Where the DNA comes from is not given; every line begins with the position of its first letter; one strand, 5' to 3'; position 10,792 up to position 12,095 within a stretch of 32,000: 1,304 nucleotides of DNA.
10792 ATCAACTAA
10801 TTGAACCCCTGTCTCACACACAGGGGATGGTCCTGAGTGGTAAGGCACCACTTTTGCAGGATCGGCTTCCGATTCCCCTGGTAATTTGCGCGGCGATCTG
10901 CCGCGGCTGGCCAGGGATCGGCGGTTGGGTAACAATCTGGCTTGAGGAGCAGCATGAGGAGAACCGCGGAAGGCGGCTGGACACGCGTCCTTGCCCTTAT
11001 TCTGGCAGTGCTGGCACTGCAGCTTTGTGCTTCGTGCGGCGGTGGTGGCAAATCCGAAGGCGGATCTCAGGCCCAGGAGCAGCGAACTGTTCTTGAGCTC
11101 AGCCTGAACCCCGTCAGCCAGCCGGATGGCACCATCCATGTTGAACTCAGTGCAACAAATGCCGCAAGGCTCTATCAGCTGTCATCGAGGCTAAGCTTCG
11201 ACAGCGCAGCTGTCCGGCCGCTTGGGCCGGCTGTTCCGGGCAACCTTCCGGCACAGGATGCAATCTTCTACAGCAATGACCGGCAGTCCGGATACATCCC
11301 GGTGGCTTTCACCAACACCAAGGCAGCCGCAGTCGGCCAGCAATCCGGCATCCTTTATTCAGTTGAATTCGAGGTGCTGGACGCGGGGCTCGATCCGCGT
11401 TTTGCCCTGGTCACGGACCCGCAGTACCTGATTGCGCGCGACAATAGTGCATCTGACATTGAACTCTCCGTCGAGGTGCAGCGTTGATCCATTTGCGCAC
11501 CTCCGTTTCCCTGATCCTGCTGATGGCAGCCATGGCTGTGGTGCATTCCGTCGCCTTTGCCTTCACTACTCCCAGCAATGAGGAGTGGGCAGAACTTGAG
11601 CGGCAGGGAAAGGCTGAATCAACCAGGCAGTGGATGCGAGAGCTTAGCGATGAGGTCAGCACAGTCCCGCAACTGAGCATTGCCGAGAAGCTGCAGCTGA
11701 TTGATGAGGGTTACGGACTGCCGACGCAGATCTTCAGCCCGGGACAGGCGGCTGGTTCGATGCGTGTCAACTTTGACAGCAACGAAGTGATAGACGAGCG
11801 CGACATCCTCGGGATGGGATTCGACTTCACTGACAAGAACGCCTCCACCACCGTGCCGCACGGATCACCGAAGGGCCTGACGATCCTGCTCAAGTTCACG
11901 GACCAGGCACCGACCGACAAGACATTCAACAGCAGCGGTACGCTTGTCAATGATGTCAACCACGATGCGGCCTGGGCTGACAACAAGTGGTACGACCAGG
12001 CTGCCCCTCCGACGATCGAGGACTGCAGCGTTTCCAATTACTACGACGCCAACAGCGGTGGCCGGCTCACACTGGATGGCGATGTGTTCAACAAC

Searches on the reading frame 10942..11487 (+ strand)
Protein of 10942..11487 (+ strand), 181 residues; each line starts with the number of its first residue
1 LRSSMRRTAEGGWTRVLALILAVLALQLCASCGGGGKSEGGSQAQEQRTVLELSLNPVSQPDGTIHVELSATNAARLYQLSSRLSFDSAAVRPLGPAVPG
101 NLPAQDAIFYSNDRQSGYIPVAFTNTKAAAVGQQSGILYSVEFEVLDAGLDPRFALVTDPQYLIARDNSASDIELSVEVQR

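Call 7: search_protein_families(library=pfam, proteins=[window:10942-11487:+], max_evalue=0.01)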
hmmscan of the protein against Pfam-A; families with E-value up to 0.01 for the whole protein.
window:10942-11487:+ (181 aa): 0 families

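Call 31: search_protein_families(library=ncbifam, proteins=[window:10942-11487:+], max_evalue=0.01)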
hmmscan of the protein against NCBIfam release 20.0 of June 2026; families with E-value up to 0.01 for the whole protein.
window:10942-11487:+ (181 aa): 1 family
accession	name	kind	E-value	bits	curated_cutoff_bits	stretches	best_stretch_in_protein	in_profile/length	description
NF058595.1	invert_tail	domain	0.0021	18.4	37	1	8-42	48-82/113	lipo-invert putative C-terminal anchoring domain-containing protein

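Call 44: search_protein_families(library=pfam, proteins=[window:10942-11487:+], max_evalue=5)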
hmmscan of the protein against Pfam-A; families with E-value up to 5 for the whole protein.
window:10942-11487:+ (181 aa): 0 families

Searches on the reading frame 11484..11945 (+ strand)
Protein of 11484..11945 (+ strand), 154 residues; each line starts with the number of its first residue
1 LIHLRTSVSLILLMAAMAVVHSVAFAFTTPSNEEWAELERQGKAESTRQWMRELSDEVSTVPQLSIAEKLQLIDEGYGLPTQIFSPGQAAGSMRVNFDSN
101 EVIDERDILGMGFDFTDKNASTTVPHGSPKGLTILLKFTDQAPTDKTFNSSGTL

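Call 44: search_protein_families(library=pfam, proteins=[window:11484-11945:+], max_evalue=5)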
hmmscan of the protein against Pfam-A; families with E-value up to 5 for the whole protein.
seq(154 aa): 2 families
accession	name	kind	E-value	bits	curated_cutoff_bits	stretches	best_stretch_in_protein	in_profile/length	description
PF20130.4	DUF6520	-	0.17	12.7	25.4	1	12-40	6-34/83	Family of unknown function (DUF6520)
PF00462.30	Glutaredoxin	-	0.21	12.3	22.9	1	45-69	35-58/60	Glutaredoxin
